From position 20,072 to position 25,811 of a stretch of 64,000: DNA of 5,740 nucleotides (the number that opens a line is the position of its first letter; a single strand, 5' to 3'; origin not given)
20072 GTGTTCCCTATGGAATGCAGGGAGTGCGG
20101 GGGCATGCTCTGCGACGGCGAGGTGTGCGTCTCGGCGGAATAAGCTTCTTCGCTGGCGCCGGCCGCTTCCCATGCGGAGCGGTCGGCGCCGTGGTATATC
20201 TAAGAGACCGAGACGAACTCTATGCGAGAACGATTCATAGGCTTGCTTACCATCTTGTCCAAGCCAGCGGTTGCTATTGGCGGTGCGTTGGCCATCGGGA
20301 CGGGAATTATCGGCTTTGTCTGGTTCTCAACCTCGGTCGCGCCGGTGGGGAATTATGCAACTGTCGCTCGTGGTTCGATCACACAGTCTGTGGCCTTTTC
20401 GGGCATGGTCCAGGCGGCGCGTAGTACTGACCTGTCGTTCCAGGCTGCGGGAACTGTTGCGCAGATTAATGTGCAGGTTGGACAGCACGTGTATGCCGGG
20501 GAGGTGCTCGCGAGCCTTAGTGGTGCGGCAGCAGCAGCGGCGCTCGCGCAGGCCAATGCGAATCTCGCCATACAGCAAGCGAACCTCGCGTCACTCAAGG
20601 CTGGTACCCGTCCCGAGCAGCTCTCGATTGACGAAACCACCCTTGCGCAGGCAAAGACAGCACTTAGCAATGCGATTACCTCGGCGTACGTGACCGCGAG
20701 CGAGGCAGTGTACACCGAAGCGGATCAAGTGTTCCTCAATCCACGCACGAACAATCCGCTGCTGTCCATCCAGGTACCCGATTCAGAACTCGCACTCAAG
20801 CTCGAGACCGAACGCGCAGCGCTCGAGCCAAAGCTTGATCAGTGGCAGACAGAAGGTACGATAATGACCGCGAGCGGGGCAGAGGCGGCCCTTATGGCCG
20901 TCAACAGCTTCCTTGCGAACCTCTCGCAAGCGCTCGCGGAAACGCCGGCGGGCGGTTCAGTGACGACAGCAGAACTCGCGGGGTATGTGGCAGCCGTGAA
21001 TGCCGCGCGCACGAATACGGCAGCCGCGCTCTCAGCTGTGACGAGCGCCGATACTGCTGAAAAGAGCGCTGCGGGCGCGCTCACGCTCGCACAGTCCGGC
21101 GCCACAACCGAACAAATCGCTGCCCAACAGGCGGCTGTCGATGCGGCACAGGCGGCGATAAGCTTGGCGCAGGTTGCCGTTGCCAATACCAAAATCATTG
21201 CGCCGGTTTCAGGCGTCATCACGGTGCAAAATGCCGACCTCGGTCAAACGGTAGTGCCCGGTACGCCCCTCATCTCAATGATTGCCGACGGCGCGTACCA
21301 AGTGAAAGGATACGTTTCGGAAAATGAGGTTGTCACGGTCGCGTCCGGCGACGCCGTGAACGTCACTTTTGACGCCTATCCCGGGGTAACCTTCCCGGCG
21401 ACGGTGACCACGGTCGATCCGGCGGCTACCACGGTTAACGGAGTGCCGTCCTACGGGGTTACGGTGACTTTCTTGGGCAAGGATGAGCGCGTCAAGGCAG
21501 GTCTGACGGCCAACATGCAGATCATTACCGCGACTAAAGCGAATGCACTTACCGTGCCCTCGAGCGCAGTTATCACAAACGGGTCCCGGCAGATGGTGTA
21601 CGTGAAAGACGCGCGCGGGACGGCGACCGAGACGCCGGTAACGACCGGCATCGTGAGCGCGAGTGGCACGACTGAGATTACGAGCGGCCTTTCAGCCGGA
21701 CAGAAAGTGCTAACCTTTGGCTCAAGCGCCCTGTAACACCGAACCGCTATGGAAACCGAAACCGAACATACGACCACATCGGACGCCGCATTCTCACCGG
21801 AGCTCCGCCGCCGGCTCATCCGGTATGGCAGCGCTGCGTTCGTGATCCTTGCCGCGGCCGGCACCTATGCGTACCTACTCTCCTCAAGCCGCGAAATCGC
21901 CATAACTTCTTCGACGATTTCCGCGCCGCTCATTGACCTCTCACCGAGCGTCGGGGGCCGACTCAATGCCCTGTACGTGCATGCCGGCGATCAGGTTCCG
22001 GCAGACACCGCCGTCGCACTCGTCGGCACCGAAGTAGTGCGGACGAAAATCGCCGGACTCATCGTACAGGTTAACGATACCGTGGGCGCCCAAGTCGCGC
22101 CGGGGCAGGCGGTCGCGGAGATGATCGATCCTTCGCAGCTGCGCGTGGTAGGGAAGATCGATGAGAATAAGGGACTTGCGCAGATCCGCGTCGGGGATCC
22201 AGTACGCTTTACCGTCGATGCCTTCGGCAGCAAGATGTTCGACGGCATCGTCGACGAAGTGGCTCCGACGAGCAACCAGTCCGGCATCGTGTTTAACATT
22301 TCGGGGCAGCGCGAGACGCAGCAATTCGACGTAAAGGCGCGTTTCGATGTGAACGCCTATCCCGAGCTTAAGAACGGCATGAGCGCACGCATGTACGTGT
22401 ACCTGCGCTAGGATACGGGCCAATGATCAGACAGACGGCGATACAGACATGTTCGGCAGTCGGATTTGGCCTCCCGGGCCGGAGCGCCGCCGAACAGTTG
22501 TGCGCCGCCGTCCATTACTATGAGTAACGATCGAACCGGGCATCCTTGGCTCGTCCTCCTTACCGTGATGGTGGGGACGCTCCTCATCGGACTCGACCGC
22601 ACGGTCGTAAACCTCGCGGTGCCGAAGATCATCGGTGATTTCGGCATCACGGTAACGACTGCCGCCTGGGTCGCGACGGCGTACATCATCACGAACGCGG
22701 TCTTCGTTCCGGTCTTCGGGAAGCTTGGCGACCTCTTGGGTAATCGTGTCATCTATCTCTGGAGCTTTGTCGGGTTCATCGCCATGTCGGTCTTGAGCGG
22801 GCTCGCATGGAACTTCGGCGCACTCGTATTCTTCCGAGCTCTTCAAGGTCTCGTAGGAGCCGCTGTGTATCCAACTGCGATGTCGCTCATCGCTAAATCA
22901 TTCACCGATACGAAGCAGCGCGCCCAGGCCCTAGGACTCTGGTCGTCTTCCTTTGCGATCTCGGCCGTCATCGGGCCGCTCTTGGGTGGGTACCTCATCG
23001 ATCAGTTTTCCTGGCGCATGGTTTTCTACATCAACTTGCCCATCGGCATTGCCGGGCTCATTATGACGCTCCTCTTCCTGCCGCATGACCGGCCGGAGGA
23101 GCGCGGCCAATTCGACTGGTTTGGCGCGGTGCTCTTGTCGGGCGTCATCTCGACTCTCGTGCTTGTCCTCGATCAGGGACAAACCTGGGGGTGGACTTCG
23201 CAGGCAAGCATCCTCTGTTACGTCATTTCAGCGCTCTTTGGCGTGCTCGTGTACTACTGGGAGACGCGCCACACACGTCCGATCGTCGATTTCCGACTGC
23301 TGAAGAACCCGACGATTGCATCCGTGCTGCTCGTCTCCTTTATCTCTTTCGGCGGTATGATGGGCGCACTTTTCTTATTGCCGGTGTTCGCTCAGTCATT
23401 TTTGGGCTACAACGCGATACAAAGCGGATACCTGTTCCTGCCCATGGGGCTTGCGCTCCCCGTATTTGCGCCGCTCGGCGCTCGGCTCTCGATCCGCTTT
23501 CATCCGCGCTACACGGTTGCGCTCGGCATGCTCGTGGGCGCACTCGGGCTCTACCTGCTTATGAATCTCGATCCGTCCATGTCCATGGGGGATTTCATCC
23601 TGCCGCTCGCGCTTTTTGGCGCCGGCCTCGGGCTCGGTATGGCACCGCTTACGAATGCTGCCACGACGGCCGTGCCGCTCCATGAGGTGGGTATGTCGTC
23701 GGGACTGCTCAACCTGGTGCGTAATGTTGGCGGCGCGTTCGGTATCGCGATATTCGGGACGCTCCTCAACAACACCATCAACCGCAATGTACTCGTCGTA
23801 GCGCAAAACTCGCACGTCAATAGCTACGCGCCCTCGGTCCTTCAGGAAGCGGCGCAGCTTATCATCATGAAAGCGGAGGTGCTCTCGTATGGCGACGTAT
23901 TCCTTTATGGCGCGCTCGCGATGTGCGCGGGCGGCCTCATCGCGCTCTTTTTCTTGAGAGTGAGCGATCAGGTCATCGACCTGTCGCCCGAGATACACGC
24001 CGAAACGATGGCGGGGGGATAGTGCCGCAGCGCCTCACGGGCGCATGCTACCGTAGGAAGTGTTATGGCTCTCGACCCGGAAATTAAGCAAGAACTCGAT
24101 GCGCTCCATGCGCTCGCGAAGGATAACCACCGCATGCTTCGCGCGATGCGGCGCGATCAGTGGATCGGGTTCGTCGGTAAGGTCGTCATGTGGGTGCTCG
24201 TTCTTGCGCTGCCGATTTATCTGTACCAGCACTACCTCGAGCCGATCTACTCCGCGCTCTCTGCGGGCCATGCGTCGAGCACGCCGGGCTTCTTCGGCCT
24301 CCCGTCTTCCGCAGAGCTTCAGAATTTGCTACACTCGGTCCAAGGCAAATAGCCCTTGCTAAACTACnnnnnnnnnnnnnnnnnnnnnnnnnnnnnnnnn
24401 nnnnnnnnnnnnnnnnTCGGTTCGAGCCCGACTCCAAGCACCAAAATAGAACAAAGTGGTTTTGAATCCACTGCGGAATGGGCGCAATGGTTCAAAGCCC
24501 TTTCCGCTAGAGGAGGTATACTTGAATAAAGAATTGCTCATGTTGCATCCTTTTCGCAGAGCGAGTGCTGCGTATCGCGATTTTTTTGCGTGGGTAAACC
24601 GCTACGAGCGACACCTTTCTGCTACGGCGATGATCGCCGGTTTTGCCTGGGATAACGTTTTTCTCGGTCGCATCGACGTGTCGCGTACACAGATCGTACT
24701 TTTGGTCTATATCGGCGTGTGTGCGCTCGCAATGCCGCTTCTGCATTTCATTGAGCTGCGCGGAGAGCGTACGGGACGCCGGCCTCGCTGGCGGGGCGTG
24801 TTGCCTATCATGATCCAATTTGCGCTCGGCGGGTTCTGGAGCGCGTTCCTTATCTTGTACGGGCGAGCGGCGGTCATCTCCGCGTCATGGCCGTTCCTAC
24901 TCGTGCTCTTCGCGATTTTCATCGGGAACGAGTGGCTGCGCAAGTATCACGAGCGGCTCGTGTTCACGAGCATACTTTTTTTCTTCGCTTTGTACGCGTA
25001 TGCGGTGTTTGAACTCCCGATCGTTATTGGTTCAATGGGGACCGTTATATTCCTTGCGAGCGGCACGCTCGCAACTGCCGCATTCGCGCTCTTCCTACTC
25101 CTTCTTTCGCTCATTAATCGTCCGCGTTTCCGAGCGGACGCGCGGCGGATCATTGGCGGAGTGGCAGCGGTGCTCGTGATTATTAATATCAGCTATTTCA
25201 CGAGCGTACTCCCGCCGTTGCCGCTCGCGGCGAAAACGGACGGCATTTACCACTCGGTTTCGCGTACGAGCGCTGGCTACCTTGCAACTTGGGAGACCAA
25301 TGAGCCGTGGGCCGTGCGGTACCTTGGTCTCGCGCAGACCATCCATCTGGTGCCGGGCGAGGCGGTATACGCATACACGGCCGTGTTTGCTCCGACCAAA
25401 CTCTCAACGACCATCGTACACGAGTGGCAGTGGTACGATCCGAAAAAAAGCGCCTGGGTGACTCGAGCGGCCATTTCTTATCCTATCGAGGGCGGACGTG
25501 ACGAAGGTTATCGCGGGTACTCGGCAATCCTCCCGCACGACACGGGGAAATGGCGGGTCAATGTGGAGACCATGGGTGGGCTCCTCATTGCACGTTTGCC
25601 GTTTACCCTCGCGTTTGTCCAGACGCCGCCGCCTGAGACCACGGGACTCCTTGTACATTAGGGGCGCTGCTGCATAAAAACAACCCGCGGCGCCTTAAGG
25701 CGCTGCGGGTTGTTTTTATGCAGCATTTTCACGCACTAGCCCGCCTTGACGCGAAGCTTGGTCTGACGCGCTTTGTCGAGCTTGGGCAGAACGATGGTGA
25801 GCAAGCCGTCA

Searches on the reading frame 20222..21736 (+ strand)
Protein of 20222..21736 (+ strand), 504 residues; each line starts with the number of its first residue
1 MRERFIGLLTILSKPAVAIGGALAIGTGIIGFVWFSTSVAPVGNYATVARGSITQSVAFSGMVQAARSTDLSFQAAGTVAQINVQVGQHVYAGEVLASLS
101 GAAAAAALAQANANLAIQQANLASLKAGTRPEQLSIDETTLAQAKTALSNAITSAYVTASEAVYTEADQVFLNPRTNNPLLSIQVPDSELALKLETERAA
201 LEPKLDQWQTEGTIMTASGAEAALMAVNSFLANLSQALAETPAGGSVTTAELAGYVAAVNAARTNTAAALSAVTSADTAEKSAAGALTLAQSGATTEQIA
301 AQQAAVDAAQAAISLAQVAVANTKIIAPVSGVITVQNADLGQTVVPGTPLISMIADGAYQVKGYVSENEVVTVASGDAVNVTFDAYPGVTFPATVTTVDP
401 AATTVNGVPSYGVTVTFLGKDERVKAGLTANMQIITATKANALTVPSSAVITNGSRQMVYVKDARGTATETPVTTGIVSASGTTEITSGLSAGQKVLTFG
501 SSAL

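Call 7: search_protein_families(library=pfam, proteins=[window:20222-21736:+], max_evalue=0.001)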
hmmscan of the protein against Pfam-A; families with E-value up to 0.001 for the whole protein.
window:20222-21736:+ (504 aa): 5 families
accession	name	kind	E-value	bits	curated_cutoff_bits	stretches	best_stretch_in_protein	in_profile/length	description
PF13437.12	HlyD_3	-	2.8e-15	57.4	22.2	1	325-420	2-96/106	HlyD family secretion protein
PF16576.10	HlyD_D23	-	5.4e-13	49.2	30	1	307-402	92-188/214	Barrel-sandwich domain of CusB or HlyD membrane-fusion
PF13533.13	Biotin_lipoyl_2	-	2.6e-05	24.4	29.8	1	72-99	4-31/32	Biotin-lipoyl like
PF00364.28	Biotin_lipoyl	-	0.00013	22.1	22.1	0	70-99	44-73/73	Biotin-requiring enzyme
PF00529.27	CusB_dom_1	-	0.00047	20.8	26.5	1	328-417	2-54/89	Cation efflux system protein CusB domain 1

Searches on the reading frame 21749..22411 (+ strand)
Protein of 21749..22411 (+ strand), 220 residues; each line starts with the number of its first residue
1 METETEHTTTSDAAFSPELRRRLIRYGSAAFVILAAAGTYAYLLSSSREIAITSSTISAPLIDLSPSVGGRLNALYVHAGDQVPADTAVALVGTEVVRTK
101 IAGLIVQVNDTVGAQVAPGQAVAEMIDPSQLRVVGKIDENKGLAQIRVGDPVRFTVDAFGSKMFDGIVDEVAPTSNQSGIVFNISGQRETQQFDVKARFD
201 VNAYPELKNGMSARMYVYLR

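Call 22: search_protein_families(library=pfam, proteins=[window:21749-22411:+], max_evalue=0.001)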
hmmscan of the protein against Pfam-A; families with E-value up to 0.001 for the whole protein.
window:21749-22411:+ (220 aa): 3 families
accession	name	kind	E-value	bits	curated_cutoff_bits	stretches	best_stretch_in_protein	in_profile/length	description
PF16576.10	HlyD_D23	-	2.3e-10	40.6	30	1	97-177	111-190/214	Barrel-sandwich domain of CusB or HlyD membrane-fusion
PF13437.12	HlyD_3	-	8.6e-10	39.7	22.2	1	96-201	1-95/106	HlyD family secretion protein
PF13533.13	Biotin_lipoyl_2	-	2.3e-07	30.9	29.8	0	64-83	3-22/32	Biotin-lipoyl like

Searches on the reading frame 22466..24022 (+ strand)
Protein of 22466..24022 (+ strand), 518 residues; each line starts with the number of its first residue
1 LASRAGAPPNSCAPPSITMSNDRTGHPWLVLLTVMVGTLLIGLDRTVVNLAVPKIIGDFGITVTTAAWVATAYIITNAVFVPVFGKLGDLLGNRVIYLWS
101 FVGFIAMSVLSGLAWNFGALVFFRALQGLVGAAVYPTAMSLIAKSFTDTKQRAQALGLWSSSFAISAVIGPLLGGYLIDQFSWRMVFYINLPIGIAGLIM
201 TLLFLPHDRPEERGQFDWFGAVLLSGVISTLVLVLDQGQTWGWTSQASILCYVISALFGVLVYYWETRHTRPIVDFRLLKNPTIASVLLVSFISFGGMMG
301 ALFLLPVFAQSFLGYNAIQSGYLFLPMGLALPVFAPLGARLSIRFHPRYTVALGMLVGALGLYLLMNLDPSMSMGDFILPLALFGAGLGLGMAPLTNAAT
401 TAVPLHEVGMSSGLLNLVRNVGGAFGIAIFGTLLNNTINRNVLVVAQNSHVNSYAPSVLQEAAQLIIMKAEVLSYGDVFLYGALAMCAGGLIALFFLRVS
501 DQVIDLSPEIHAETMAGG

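Call 7: search_protein_families(library=pfam, proteins=[window:22466-24022:+], max_evalue=0.001)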
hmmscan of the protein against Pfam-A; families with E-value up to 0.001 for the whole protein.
window:22466-24022:+ (518 aa): 2 families
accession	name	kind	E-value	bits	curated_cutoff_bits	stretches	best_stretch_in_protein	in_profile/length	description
PF07690.21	MFS_1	-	3.2e-60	204.3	33.4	1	35-426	2-346/347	Major Facilitator Superfamily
PF12832.13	MFS_1_like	-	0.00027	20.5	25.2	1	83-188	266-372/373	MFS_1 like family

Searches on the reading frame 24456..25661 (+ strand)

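Call 7: search_protein_families(library=pfam, proteins=[window:24456-25661:+], max_evalue=0.001)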
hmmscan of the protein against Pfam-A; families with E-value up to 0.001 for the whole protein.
window:24456-25661:+ (401 aa): 1 family
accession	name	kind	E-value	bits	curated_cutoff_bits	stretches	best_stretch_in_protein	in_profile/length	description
PF11141.13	DUF2914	-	6.4e-11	42.3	23.6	1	318-384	2-61/62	Protein of unknown function (DUF2914)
